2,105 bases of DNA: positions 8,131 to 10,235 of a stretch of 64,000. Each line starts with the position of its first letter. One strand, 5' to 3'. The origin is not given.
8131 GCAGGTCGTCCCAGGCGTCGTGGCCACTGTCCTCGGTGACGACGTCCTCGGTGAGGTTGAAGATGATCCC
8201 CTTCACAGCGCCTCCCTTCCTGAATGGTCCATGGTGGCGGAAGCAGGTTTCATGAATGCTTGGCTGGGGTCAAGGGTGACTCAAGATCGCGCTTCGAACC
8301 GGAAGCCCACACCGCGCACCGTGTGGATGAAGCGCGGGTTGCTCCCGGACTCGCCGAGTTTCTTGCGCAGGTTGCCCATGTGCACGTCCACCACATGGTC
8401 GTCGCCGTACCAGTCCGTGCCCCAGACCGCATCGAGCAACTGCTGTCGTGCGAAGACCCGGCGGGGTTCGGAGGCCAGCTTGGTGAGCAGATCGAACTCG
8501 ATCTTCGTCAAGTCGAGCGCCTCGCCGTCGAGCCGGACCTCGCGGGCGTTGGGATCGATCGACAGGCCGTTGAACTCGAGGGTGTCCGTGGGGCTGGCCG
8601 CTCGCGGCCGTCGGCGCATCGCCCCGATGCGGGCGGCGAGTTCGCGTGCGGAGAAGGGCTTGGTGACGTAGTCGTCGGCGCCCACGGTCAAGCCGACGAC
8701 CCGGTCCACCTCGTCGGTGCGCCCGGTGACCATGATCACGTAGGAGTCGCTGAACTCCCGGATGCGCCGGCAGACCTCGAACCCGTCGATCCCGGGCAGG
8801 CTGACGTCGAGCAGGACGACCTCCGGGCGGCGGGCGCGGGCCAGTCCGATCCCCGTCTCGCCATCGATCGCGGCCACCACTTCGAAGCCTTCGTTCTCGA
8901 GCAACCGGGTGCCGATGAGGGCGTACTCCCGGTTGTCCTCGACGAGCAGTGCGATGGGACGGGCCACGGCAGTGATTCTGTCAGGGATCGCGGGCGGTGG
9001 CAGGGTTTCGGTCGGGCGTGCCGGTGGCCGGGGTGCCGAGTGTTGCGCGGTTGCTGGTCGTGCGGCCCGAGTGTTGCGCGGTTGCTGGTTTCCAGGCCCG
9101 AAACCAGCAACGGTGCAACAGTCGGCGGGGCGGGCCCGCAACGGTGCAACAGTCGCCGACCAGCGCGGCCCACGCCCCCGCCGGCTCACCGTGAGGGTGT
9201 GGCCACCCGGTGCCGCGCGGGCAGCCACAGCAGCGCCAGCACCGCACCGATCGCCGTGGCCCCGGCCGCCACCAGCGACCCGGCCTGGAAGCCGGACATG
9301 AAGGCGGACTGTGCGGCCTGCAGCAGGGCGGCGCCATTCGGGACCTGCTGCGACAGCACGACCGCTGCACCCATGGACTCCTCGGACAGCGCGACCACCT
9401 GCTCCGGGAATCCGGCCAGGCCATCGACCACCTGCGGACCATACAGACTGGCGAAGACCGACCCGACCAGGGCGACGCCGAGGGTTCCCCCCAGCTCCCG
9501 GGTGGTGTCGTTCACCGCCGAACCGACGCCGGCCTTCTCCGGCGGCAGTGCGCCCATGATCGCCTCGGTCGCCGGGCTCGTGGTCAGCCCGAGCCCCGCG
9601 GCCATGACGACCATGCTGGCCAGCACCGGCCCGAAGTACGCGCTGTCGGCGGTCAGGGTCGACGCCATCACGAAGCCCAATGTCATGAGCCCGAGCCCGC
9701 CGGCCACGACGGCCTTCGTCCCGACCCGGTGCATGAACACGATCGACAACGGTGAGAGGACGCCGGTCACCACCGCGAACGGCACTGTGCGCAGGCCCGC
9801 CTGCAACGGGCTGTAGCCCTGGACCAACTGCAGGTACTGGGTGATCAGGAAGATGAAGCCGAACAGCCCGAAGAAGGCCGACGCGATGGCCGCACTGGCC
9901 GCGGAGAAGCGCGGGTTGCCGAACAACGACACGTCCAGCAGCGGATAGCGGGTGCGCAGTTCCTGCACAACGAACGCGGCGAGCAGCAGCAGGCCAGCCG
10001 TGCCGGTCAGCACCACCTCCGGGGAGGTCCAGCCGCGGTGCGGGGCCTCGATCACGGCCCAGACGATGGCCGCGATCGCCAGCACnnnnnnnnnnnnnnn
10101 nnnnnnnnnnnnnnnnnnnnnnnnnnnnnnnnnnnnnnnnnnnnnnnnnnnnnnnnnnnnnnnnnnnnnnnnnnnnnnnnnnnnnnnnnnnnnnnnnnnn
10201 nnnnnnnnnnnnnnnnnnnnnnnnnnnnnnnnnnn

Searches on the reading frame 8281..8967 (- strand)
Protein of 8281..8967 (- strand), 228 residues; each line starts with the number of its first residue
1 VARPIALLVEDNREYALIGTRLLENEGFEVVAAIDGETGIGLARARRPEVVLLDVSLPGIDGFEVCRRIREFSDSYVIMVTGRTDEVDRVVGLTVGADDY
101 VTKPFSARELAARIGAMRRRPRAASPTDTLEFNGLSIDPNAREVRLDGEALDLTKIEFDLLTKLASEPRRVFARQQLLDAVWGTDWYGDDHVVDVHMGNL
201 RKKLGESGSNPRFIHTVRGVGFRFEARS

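Call 24: search_protein_families(library=pfam, proteins=[window:8281-8967:-])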
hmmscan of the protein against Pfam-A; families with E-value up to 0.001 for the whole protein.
window:8281-8967:- (228 aa): 2 families
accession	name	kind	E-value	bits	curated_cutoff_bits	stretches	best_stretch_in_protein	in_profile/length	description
PF00486.34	Trans_reg_C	-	1.6e-27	95.8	26.2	1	148-224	1-77/77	Transcriptional regulatory protein, C terminal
PF00072.30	Response_reg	-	4.4e-26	91.7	30.2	1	7-114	2-110/111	Response regulator receiver domain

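Call 25: find_encoding_contigs(protein=window:8281-8967:-, flank=10000, max_places=10)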
Protein window:8281-8967:- (228 aa): 1 contig read that carries it; 1 place shown.
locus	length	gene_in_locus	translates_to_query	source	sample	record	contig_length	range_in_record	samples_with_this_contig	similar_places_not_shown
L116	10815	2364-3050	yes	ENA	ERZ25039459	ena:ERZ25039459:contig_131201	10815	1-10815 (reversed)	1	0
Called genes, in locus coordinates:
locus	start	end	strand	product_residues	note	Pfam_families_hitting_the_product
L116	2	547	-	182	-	?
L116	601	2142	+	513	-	PF00083:Sugar_tr (weak), PF07690:MFS_1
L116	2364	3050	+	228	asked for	PF00072:Response_reg, PF00486:Trans_reg_C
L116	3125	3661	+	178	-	PF07700:HNOB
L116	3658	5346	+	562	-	PF00072:Response_reg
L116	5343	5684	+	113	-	PF02604:PhdYeFM_antitox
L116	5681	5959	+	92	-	PF05016:ParE_toxin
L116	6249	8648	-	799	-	PF00512:HisKA, PF02518:HATPase_c, PF00072:Response_reg, PF01627:Hpt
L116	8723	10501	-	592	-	PF02771:Acyl-CoA_dh_N, PF02770:Acyl-CoA_dh_M, PF00441:Acyl-CoA_dh_1, PF12806:Acyl-CoA_dh_C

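Call 38: find_homologous_proteins(query=L116:8723-10501:-, max_evalue=1e-50)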
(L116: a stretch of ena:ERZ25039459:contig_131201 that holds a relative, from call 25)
Query L116:8723-10501:- (592 aa): 8000 proteins with E <= 1e-50 among 8000 candidates; the best 120 are listed.
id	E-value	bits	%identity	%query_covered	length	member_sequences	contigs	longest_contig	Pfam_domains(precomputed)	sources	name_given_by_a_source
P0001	0.0e+0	1351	99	100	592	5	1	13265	PF02770.25,PF00441.30,PF02771.22,PF12806.13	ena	-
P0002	0.0e+0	1149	85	99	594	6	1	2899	PF02770.25,PF00441.30,PF02771.22,PF12806.13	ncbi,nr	ncbi:MAG: acyl-CoA dehydrogenase [Candidatus Nanopelagicales bacterium]|nr:acyl-CoA dehydrogenase [C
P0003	0.0e+0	1123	83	99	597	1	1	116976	PF02770.25,PF00441.30,PF02771.22,PF12806.13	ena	-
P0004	0.0e+0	1113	81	100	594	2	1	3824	PF02770.25,PF00441.30,PF02771.22,PF12806.13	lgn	-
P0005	0.0e+0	1112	82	100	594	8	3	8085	PF02770.25,PF00441.30,PF02771.22,PF12806.13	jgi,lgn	-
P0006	0.0e+0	1111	82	99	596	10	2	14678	PF02770.25,PF00441.30,PF02771.22,PF12806.13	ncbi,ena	-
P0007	0.0e+0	1084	80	99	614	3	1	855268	PF02770.25,PF00441.30,PF02771.22,PF12806.13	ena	-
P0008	0.0e+0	1074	80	99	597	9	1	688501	PF02770.25,PF00441.30,PF12806.13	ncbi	-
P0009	0.0e+0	1035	76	100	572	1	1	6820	PF02770.25,PF00441.30,PF02771.22,PF12806.13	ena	-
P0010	0.0e+0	1029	76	99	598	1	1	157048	PF02770.25,PF00441.30,PF02771.22,PF12806.13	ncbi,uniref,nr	ncbi:acyl-CoA dehydrogenase [Streptomyces sp. SID8381]|uniref:acyl-CoA dehydrogenase n=1 Tax=unclass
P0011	0.0e+0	1028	76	99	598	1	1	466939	PF02770.25,PF00441.30,PF02771.22,PF12806.13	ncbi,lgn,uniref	ncbi:acyl-CoA dehydrogenase [Streptomyces sp. 16-176A]|uniref:acyl-CoA dehydrogenase n=1 Tax=Strepto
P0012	0.0e+0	1025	76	99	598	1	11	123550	PF02770.25,PF00441.30,PF02771.22,PF12806.13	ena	-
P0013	0.0e+0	1024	78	97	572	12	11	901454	PF02770.25,PF00441.30,PF02771.22,PF12806.13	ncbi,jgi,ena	-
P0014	0.0e+0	1023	77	99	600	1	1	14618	PF02770.25,PF00441.30,PF02771.22,PF12806.13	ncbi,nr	ncbi:MAG: hypothetical protein QG597_4552 [Actinomycetota bacterium]|nr:hypothetical protein [Actino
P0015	0.0e+0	1019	75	99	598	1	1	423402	PF02770.25,PF00441.30,PF02771.22,PF12806.13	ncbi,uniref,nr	ncbi:acyl-CoA dehydrogenase [Streptomyces sp. GMY01]|uniref:acyl-CoA dehydrogenase n=1 Tax=Streptomy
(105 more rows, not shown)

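Call 39: find_encoding_contigs(protein=P0003, flank=10000, max_places=3)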
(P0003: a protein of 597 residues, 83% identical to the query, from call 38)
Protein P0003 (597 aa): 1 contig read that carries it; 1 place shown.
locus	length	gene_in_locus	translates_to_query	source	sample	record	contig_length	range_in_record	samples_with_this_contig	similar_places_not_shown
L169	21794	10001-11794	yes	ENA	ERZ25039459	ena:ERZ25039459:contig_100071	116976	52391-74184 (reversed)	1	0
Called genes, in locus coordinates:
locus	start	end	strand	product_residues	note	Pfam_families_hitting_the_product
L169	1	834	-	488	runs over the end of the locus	PF00282:Pyridoxal_deC, PF00266:Aminotran_5 (weak)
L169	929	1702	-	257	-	PF01209:Ubie_methyltran, PF13489:Methyltransf_23, PF13847:Methyltransf_31, PF08241:Methyltransf_11, PF08242:Methyltransf_12, PF13649:Methyltransf_25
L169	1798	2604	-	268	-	PF06999:Suc_Fer-like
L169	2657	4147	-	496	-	-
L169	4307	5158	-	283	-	PF11927:HODM_asu-like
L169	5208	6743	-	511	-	PF00083:Sugar_tr (faint), PF07690:MFS_1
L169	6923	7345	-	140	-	PF05656:DUF805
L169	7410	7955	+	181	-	PF04075:F420H2_quin_red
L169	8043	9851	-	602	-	-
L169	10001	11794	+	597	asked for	PF02771:Acyl-CoA_dh_N (weak), PF02770:Acyl-CoA_dh_M, PF00441:Acyl-CoA_dh_1, PF12806:Acyl-CoA_dh_C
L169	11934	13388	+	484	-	PF24684:Vgb_lyase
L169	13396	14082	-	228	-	-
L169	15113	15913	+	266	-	PF13622:4HBT_3, PF20789:4HBT_3C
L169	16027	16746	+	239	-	-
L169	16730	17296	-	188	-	PF12464:Mac, PF00132:Hexapep, PF14602:Hexapep_2 (weak)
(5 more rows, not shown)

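Call 40: find_encoding_contigs(protein=P0007, flank=10000, max_places=3)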
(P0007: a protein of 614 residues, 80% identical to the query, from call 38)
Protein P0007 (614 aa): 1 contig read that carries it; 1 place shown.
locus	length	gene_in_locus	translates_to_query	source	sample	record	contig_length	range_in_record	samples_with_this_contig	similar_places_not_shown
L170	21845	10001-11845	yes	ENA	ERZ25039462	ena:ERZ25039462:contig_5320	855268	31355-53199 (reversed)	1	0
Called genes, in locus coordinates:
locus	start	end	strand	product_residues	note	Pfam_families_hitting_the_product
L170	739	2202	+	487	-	PF04389:Peptidase_M28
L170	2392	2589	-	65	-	-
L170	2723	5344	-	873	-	PF07731:Cu-oxidase_2 (faint), PF13473:Cupredoxin_1, PF07732:Cu-oxidase_3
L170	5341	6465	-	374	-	-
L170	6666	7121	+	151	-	-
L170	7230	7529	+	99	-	PF10006:DUF2249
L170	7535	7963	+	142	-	PF01814:Hemerythrin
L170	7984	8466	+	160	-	PF00355:Rieske, PF13806:Rieske_2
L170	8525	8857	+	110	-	PF07883:Cupin_2 (weak)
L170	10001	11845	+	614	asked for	PF02771:Acyl-CoA_dh_N, PF02770:Acyl-CoA_dh_M, PF00441:Acyl-CoA_dh_1, PF12806:Acyl-CoA_dh_C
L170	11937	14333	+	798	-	PF00512:HisKA, PF02518:HATPase_c, PF00072:Response_reg, PF01627:Hpt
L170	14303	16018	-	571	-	PF00072:Response_reg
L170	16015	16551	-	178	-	PF07700:HNOB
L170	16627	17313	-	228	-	PF00072:Response_reg, PF00486:Trans_reg_C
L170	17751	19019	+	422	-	PF07992:Pyr_redox_2, PF13450:NAD_binding_8 (faint), PF13738:Pyr_redox_3 (faint), PF00070:Pyr_redox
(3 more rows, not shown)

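Call 41: find_encoding_contigs(protein=P0008, flank=10000, max_places=3)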
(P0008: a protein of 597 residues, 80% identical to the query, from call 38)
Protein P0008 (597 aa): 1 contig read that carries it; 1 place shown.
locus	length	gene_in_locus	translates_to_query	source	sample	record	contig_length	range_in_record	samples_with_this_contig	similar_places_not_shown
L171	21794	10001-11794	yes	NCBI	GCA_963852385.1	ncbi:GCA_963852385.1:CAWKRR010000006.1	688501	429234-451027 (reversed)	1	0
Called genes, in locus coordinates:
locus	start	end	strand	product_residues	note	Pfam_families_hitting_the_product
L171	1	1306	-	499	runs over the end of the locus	PF13621:Cupin_8, PF08007:JmjC_2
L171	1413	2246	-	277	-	PF11927:HODM_asu-like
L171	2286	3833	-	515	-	PF00083:Sugar_tr (faint), PF07690:MFS_1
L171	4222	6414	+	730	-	PF13472:Lipase_GDSL_2 (faint)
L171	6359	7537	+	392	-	-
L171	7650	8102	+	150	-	PF04075:F420H2_quin_red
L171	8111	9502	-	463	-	-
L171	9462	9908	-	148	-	-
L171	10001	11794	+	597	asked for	PF02770:Acyl-CoA_dh_M, PF00441:Acyl-CoA_dh_1, PF12806:Acyl-CoA_dh_C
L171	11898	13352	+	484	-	PF24684:Vgb_lyase, PF07494:Reg_prop (faint), PF24684:Vgb_lyase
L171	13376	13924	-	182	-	PF12464:Mac, PF00132:Hexapep, PF14602:Hexapep_2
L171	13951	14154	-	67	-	-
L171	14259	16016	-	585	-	PF00916:Sulfate_transp, PF01740:STAS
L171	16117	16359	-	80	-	PF05532:CsbD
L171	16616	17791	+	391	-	PF01595:CNNM, PF00571:CBS (weak), PF03471:CorC_HlyC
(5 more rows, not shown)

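Call 62: find_encoding_contigs(protein=P0001, flank=10000, max_places=4)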
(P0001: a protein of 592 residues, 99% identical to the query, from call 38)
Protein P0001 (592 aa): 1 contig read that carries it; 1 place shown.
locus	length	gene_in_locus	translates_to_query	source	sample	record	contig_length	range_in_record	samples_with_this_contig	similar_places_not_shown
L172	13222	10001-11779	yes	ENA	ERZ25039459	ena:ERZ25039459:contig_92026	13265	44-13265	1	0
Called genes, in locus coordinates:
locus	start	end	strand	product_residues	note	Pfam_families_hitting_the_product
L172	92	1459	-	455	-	PF01645:Glu_synthase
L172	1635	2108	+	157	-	-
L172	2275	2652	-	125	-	PF10823:DUF2568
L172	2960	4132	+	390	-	PF02720:DUF222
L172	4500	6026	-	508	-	PF01168:Ala_racemase_N (faint), PF02784:Orn_Arg_deC_N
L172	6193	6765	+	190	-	PF00440:TetR_N, PF17940:TetR_C_31, PF13977:TetR_C_6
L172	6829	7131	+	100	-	-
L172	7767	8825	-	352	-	PF02574:S-methyl_trans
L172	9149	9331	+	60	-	-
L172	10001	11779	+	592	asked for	PF02771:Acyl-CoA_dh_N, PF02770:Acyl-CoA_dh_M, PF00441:Acyl-CoA_dh_1, PF12806:Acyl-CoA_dh_C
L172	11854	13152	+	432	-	PF00512:HisKA, PF02518:HATPase_c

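Call 63: find_encoding_contigs(protein=P0002, flank=10000, max_places=4)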
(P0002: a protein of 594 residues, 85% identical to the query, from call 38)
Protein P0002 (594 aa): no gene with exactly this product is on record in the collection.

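Call 64: find_encoding_contigs(protein=P0006, flank=10000, max_places=4)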
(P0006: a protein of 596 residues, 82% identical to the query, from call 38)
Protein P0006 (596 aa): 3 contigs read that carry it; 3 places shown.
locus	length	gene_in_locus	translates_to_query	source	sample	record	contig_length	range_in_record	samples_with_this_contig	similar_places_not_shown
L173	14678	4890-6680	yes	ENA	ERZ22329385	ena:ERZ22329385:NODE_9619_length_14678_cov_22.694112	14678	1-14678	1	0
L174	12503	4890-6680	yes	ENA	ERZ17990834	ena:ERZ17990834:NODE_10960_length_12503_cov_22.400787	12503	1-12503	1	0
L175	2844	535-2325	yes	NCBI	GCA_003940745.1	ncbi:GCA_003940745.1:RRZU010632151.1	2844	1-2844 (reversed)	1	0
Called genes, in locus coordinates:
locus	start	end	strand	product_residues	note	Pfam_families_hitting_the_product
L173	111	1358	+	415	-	PF00440:TetR_N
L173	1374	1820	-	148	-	PF04075:F420H2_quin_red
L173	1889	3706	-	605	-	-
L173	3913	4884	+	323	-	PF01075:Glyco_transf_9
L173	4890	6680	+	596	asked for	PF02771:Acyl-CoA_dh_N (weak), PF02770:Acyl-CoA_dh_M, PF00441:Acyl-CoA_dh_1, PF12806:Acyl-CoA_dh_C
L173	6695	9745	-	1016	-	PF03176:MMPL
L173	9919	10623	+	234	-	PF13622:4HBT_3, PF20789:4HBT_3C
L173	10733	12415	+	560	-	PF13472:Lipase_GDSL_2 (faint)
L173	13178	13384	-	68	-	-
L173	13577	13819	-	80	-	PF05532:CsbD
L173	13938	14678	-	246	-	?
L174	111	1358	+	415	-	PF00440:TetR_N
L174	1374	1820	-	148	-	PF04075:F420H2_quin_red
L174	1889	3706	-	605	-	-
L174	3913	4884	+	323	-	PF01075:Glyco_transf_9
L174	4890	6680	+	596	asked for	PF02771:Acyl-CoA_dh_N (weak), PF02770:Acyl-CoA_dh_M, PF00441:Acyl-CoA_dh_1, PF12806:Acyl-CoA_dh_C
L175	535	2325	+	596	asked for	PF02771:Acyl-CoA_dh_N (weak), PF02770:Acyl-CoA_dh_M, PF00441:Acyl-CoA_dh_1, PF12806:Acyl-CoA_dh_C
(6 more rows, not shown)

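Call 104: list_cluster_members(proteins=[P0121, P0001, window:8281-8967:-])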
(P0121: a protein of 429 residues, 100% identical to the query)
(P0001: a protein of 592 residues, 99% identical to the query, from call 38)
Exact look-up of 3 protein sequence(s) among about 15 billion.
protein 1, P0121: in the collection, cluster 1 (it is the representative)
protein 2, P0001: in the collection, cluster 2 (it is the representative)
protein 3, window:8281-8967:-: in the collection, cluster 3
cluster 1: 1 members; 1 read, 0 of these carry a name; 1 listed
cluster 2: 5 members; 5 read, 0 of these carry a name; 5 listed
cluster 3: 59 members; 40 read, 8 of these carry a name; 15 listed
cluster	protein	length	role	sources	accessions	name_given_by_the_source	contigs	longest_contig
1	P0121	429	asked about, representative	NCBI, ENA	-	-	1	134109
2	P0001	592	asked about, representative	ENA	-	-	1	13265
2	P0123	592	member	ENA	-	-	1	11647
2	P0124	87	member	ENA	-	-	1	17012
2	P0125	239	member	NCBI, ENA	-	-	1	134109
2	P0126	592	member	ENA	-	-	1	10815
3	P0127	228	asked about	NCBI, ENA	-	-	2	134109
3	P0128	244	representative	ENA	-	-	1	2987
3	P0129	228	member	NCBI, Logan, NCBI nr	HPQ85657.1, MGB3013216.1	MAG TPA: response regulator transcription factor [Actinomycetota bacterium] | response regulator transcription factor [Actinomycetota bacterium]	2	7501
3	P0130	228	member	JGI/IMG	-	DNA-binding response OmpR family regulator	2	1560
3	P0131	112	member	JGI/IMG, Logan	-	DNA-binding response OmpR family regulator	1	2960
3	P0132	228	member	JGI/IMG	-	DNA-binding response OmpR family regulator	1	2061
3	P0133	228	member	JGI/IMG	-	DNA-binding response OmpR family regulator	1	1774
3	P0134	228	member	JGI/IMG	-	DNA-binding response OmpR family regulator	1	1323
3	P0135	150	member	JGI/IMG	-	DNA-binding response OmpR family regulator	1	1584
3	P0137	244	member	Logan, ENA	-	-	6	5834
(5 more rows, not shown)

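Call 105: find_encoding_contigs(protein=P0137, flank=3000, max_places=10)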
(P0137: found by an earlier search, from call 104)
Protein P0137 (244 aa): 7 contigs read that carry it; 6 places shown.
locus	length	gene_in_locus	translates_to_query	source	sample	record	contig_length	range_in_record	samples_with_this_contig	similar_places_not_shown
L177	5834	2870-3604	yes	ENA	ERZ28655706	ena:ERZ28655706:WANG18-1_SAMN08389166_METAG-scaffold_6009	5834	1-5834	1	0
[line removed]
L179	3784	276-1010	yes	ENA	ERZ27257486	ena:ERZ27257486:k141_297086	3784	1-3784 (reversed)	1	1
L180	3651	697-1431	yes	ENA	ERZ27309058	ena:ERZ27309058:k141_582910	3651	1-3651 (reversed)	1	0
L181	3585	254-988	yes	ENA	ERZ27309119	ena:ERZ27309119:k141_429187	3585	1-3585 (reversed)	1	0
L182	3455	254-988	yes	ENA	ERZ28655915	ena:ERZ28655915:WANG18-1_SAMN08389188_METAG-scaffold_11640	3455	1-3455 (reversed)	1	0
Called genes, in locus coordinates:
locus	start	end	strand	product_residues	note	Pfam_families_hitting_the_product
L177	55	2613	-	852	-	PF04602:Arabinose_trans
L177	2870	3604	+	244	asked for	PF00072:Response_reg, PF00486:Trans_reg_C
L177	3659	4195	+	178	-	PF07700:HNOB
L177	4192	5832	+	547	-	?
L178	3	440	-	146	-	?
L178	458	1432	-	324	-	PF01073:3Beta_HSD, PF01370:Epimerase, PF02719:Polysacc_synt_2 (faint), PF04321:RmlD_sub_bind (weak), PF16363:GDP_Man_Dehyd, PF07993:NAD_binding_4 (weak)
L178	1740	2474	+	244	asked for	PF00072:Response_reg, PF00486:Trans_reg_C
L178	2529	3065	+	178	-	PF07700:HNOB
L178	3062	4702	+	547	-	?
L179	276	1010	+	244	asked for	PF00072:Response_reg, PF00486:Trans_reg_C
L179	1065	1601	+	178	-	PF07700:HNOB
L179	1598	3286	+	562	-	PF00072:Response_reg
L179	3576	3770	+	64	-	-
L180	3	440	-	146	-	?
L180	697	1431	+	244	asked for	PF00072:Response_reg, PF00486:Trans_reg_C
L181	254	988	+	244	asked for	PF00072:Response_reg, PF00486:Trans_reg_C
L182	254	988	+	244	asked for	PF00072:Response_reg, PF00486:Trans_reg_C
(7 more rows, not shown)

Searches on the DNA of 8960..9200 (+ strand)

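Call 56: search_rna_families(source=window, start=8960, end=9200, threshold=evalue, max_evalue=10)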
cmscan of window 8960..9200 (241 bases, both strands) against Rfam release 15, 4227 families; matches with E-value up to 10: 3.
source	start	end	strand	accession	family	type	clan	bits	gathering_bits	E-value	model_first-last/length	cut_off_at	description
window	9047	9145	+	RF03296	MIR8788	Gene; miRNA;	-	22.6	124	0.089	1-138/138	no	MIR8788 microRNA precursor family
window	9067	9125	-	RF03403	mir-5366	Gene; miRNA;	-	21.4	73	0.027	1-71/71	no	mir-5366 microRNA precursor family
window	9051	9141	+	RF01996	mir-995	Gene; miRNA;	-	14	72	4.3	1-88/88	no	mir-995 microRNA precursor family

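Call 57: search_dna_similar(query=window:9030-9162:+, collection=plasmids, mode=distant, max_evalue=0.01)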
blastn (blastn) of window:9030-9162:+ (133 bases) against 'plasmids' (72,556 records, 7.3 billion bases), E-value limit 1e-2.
No match.

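Call 58: search_dna_similar(query=window:9030-9162:+, collection=phages, mode=distant, max_evalue=0.01)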
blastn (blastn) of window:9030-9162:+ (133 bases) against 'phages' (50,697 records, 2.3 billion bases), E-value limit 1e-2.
No match.

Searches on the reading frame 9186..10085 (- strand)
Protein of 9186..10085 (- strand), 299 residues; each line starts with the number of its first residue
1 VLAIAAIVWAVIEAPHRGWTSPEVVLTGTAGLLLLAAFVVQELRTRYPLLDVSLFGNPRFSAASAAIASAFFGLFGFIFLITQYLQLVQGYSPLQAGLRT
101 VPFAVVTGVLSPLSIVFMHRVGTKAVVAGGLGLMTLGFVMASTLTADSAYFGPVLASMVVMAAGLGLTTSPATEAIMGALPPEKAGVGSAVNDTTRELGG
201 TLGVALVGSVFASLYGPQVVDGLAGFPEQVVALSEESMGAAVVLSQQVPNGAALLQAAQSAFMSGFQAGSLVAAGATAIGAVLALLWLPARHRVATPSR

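Call 24: search_protein_families(library=pfam, proteins=[window:9186-10085:-])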
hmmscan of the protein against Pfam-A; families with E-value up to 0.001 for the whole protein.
window:9186-10085:- (299 aa): 1 family
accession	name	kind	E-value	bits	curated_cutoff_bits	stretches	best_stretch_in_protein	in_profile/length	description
PF07690.21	MFS_1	-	4.1e-14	52.7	33.4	1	3-203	162-346/347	Major Facilitator Superfamily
